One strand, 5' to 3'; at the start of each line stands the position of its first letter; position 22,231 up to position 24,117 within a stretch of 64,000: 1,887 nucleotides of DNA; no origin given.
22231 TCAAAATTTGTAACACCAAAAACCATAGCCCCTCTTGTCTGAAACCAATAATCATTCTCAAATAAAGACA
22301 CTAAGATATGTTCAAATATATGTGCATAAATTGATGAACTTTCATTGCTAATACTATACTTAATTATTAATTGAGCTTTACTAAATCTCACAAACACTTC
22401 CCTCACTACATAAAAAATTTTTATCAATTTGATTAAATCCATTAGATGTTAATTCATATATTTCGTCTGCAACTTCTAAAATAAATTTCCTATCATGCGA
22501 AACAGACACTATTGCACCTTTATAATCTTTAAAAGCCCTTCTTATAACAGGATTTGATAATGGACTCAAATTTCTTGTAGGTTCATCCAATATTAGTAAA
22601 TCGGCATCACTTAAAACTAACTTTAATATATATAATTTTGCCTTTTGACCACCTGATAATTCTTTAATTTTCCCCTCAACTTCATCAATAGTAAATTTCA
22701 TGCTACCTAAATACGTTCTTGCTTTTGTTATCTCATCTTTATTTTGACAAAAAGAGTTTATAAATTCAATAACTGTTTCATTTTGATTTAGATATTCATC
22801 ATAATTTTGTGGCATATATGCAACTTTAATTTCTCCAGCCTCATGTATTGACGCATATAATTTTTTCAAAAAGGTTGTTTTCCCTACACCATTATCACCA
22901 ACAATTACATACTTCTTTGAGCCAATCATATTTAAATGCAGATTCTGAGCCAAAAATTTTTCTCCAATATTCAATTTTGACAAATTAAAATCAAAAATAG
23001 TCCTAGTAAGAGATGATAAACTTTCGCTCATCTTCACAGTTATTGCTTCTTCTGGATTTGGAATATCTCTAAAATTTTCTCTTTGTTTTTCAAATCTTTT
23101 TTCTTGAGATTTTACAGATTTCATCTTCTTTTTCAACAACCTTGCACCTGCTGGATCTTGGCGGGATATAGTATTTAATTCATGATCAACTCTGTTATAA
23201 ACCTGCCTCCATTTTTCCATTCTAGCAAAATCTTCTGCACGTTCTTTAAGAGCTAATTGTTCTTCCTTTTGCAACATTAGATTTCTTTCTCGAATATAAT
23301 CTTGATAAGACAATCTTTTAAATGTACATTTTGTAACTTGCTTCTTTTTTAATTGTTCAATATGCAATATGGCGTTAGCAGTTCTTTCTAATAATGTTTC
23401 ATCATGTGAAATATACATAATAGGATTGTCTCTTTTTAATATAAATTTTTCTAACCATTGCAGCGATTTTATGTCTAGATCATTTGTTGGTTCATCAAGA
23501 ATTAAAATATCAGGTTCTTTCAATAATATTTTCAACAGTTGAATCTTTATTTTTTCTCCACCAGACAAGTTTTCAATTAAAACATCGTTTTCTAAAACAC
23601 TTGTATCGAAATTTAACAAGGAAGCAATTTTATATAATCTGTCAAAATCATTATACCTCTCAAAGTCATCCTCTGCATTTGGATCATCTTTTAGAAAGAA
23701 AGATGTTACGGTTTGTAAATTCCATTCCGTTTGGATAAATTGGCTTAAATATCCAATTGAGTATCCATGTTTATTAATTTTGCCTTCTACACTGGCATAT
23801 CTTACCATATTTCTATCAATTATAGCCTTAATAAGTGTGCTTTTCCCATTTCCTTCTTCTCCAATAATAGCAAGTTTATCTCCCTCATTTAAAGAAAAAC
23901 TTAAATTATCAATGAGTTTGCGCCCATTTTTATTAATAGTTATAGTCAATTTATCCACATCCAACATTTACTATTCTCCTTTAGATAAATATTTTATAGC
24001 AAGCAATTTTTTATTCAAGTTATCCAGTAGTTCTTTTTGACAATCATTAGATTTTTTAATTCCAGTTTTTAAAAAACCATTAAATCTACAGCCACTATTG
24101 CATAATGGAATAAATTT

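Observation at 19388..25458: Compact six-gene radical-SAM RiPP-like operon with an unusual accessory set (ABC-F, M16 peptidase, PpsA-like phosphotransferase) and no membrane exporter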

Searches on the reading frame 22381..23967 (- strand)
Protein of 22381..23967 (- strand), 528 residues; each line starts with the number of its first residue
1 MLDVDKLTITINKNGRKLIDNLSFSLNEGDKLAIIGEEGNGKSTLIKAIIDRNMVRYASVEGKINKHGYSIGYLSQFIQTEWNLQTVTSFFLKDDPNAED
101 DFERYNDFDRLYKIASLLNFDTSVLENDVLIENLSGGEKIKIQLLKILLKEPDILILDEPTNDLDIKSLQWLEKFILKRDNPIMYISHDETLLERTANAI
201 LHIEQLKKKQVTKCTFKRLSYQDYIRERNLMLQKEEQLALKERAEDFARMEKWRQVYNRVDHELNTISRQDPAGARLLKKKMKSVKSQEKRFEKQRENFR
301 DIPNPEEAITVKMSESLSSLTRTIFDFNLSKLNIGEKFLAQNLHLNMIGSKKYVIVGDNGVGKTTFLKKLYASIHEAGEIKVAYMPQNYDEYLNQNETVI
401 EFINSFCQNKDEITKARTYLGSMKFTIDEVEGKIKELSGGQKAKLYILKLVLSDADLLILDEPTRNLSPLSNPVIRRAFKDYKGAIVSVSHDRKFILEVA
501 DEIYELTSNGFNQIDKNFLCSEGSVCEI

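Call 3: search_protein_families(library=ncbifam, proteins=[window:22381-23967:-], max_evalue=0.01)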
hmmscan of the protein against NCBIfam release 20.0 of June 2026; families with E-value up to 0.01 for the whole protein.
window:22381-23967:- (528 aa): 192 families (the best 25 are shown)
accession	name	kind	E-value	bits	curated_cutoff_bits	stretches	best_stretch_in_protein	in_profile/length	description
NF000355.4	ribo_prot_ABC_F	equivalog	1.2e-90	304.8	380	1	8-506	7-499/499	ribosomal protection-like ABC-F family protein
NF000169.2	ABCF_Sal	exception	1e-72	245.5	725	2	11-464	9-459/542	Sal family ABC-F type ribosomal protection protein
NF000170.2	ABCF_Vga_all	exception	2.7e-71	240.6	725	2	274-516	223-463/521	Vga family ABC-F type ribosomal protection protein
NF043038.1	ABCF_CplR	exception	1.5e-62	212.1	780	2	216-517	190-480/544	ABC-F type ribosomal protection protein CplR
NF000168.2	ABCF_Msr_all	exception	2.5e-62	211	680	2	221-510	182-482/487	Msr family ABC-F type ribosomal protection protein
NF011646.0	PRK15064.1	equivalog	1.3e-61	208.7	762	2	117-516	139-518/530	ABC-F family ATPase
NF050005.1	ABC_ATPase_Uup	equivalog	1.9e-56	191.6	900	2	124-510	147-514/636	ATP-binding cassette ATPase Uup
NF008775.0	PRK11819.1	equivalog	1.2e-55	189.2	599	2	126-507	156-516/556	energy-dependent translational throttle protein EttA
TIGR03719.1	ABC_ABC_ChvD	subfamily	1.7e-54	185.4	806.75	2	126-505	154-512/552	energy-dependent translational throttle protein EttA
NF000171.1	ABCF_producer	exception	1.4e-52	178.9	800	2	124-496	154-524/541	TlrC/CarA/OleB/SrmB family ABC-F type ribosomal protection protein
NF008358.0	PRK11147.1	equivalog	6.5e-52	176.6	936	2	123-510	146-514/635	ABC transporter ATP-binding protein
NF045691.1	ABCF_VgaF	exception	2.1e-49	168.4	975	2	281-507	225-453/459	ABC-F type ribosomal protection protein Vga(F)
NF000514.1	ABCF_OptrA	exception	3.7e-47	161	1450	2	130-514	179-540/655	ABC-F type ribosomal protection protein OptrA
NF007921.0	PRK10636.1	equivalog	1.2e-46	159.2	917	2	118-509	136-503/638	ABC transporter ATP-binding protein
NF000166.1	ABCF_CarA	exception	3.3e-44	151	1050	2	123-495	163-534/556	ABC-F type ribosomal protection protein Car(A)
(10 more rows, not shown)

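Call 4: search_protein_families(library=pfam, proteins=[window:22381-23967:-], max_evalue=0.01)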
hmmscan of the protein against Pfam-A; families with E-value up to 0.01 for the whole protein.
window:22381-23967:- (528 aa): 37 families (the best 25 are shown)
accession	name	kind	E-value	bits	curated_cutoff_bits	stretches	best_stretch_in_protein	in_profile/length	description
PF00005.33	ABC_tran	-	1.1e-40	139.9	25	2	20-162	2-137/137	ABC transporter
PF13304.12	AAA_21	-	2e-11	44.9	27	0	127-176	231-280/304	AAA domain, putative AbiEii toxin, Type IV TA system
PF13401.12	AAA_22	-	1.3e-07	32.4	27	1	353-424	8-65/130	AAA domain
PF03193.22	RsgA_GTPase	-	1.6e-07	31.8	30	1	9-65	87-142/174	RsgA GTPase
PF13555.12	AAA_29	-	2e-07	31.1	27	1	24-50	17-43/61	P-loop containing region of AAA domain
PF20720.3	nSTAND3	-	8.6e-07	29.2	27.2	1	353-410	20-79/155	Novel STAND NTPase 3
PF08477.19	Roc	-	3.6e-06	27.6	27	0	352-376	1-25/119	Ras of Complex, Roc, domain of DAPkinase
PF05729.18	NACHT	-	6.3e-06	26.6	26.7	0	354-376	4-26/167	NACHT domain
PF03266.21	NTPase_1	-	6.5e-06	26.5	23.9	0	353-462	2-103/168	NTPase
PF13191.12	AAA_16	-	1.4e-05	26.1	32.6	0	354-392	28-63/167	AAA ATPase domain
PF13479.12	AAA_24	-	1.4e-05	25.4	27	0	351-372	3-24/195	AAA domain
PF02367.23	TsaE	-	3.2e-05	24.3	26.6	0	340-378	11-49/128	Threonylcarbamoyl adenosine biosynthesis protein TsaE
PF01637.24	ATPase_2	-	3.2e-05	24.3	33.2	0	352-435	22-79/225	ATPase domain predominantly from Archaea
PF01926.29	MMR_HSR1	-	3.4e-05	24.3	21.9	0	32-60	2-29/113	50S ribosome-binding GTPase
PF25201.1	nSTAND6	-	3.8e-05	24.2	27.7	1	17-55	6-44/148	Novel STAND NTPase 6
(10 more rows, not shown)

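Call 12: search_protein_families(library=padloc, proteins=[window:22381-23967:-], max_evalue=0.01)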
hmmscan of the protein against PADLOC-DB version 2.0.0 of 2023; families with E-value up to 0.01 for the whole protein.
window:22381-23967:- (528 aa): 29 families (the best 25 are shown)
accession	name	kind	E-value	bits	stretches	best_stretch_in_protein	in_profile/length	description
PDLC04135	mad3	-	3.1e-34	117.1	3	130-211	260-345/374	mads_3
PDLC04140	mad8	-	4.2e-11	40.9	2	13-202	11-101/314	mads_8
PDLC02914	ATPase-Toprim_I-B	-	1.8e-10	38.6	3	132-209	183-264/443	-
PDLC02980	AriA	-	8.9e-10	37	0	354-371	3-20/304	-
PDLC04164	AriA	-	1.8e-08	32.3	2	330-416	7-89/253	-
PDLC00304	PtuA1|PtuA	-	9.6e-08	29.6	1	352-430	41-119/444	AAA ATPase domain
PDLC02335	AbiLi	-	1.9e-07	28.4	1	16-211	59-248/326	AbiLi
PDLC04235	PDC-M01A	-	1.9e-07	28.3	1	353-381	189-217/510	-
PDLC00268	PtuA1|PtuA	-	2.6e-07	28.4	1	330-430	6-102/411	AAA ATPase domain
PDLC04214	HEC-02A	-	1.4e-06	25.8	1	353-395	25-67/338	-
PDLC00269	PtuA1|PtuA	-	2.1e-06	25.3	1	353-399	35-79/446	AAA ATPase domain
PDLC00292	PtuA1|PtuA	-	9.2e-06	22.3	1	223-426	210-408/726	AAA ATPase domain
PDLC04213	HEC-02A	-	1.5e-05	22.7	1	353-417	26-75/337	-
PDLC00299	PtuA1|PtuA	-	2.6e-05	21.4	1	288-371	14-96/535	AAA ATPase domain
PDLC02913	ATPase_I-A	-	3.5e-05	21.1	1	286-372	9-96/508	-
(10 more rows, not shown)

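Call 28: list_cluster_members(proteins=[P0241, P0121, window:22381-23967:-, window:25790-27820:-, window:17110-18018:+])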
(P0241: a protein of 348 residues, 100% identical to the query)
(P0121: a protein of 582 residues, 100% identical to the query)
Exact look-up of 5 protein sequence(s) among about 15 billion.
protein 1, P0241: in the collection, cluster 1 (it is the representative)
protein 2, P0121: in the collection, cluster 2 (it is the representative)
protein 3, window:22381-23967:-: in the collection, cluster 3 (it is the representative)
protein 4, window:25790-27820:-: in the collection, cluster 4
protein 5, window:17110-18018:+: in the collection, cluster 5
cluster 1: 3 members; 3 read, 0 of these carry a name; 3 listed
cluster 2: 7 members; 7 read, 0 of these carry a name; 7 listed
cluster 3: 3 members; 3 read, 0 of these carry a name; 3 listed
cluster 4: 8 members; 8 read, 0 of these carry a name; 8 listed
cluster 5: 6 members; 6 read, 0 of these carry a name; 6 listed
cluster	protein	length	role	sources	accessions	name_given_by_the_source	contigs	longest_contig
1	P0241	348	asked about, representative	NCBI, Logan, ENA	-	-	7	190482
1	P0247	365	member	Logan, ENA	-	-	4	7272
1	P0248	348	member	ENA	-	-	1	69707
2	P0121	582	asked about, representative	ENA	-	-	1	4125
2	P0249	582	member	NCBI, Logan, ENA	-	-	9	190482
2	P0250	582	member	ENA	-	-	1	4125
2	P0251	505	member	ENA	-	-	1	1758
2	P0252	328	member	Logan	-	-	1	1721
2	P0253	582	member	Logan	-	-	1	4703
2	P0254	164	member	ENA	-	-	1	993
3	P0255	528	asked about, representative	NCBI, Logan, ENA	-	-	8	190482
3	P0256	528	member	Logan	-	-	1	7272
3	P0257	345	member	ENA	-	-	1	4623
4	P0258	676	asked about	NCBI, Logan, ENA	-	-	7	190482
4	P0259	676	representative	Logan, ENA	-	-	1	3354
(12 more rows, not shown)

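Call 34: search_solved_structures(query=window:22381-23967:-, max_evalue=1e-20, show_alignments=1)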
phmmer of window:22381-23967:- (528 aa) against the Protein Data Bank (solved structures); distinct sequences matched with E-value up to 1e-20: 26.
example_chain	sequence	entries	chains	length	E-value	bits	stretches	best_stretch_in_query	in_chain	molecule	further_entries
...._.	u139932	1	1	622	3.2e-52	181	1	16-504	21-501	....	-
9nlh_H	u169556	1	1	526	3.2e-42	148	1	117-506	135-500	YheS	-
9njf_Y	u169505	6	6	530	3.6e-42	147.9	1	133-510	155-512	Probable ATP-binding protein YbiT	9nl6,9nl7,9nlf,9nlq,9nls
7p48_6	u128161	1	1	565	5.2e-42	147.4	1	15-507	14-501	ABC-F type ribosomal protection protein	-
9vvi_W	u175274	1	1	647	7.7e-42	146.8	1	117-506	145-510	Probable ATP-binding protein YheS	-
7p7q_0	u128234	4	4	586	7.7e-41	143.5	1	119-500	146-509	ARE-ABC-F family resistance factor PoxtA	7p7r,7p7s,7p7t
5zxd_A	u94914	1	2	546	1.4e-40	142.7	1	116-519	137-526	ATP-binding cassette sub-family F member 1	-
4fin_A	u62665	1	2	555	7.4e-39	136.9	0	14-224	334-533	EttA (YjjK) ABCF family protein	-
3j5s_D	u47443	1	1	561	7.6e-39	136.9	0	14-224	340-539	Energy-dependent translational throttle A (EttA)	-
9nlb_E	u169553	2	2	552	3.4e-38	134.8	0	14-224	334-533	Energy-dependent translational throttle protein EttA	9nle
9nl5_E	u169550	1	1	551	3.4e-38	134.7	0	14-224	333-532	EttA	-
6ha8_V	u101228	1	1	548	3.6e-37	131.4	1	133-511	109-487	Nucleotide-binding protein ExpZ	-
7nhl_0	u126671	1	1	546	7.6e-36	127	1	130-508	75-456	Lincosamide-streptogramin A resistance protein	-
7nhn_0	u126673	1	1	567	9.2e-36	126.7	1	133-513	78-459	Lmo0919 protein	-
5zlu_EE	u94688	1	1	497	2.4e-35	125.4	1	128-508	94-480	Macrolide efflux protein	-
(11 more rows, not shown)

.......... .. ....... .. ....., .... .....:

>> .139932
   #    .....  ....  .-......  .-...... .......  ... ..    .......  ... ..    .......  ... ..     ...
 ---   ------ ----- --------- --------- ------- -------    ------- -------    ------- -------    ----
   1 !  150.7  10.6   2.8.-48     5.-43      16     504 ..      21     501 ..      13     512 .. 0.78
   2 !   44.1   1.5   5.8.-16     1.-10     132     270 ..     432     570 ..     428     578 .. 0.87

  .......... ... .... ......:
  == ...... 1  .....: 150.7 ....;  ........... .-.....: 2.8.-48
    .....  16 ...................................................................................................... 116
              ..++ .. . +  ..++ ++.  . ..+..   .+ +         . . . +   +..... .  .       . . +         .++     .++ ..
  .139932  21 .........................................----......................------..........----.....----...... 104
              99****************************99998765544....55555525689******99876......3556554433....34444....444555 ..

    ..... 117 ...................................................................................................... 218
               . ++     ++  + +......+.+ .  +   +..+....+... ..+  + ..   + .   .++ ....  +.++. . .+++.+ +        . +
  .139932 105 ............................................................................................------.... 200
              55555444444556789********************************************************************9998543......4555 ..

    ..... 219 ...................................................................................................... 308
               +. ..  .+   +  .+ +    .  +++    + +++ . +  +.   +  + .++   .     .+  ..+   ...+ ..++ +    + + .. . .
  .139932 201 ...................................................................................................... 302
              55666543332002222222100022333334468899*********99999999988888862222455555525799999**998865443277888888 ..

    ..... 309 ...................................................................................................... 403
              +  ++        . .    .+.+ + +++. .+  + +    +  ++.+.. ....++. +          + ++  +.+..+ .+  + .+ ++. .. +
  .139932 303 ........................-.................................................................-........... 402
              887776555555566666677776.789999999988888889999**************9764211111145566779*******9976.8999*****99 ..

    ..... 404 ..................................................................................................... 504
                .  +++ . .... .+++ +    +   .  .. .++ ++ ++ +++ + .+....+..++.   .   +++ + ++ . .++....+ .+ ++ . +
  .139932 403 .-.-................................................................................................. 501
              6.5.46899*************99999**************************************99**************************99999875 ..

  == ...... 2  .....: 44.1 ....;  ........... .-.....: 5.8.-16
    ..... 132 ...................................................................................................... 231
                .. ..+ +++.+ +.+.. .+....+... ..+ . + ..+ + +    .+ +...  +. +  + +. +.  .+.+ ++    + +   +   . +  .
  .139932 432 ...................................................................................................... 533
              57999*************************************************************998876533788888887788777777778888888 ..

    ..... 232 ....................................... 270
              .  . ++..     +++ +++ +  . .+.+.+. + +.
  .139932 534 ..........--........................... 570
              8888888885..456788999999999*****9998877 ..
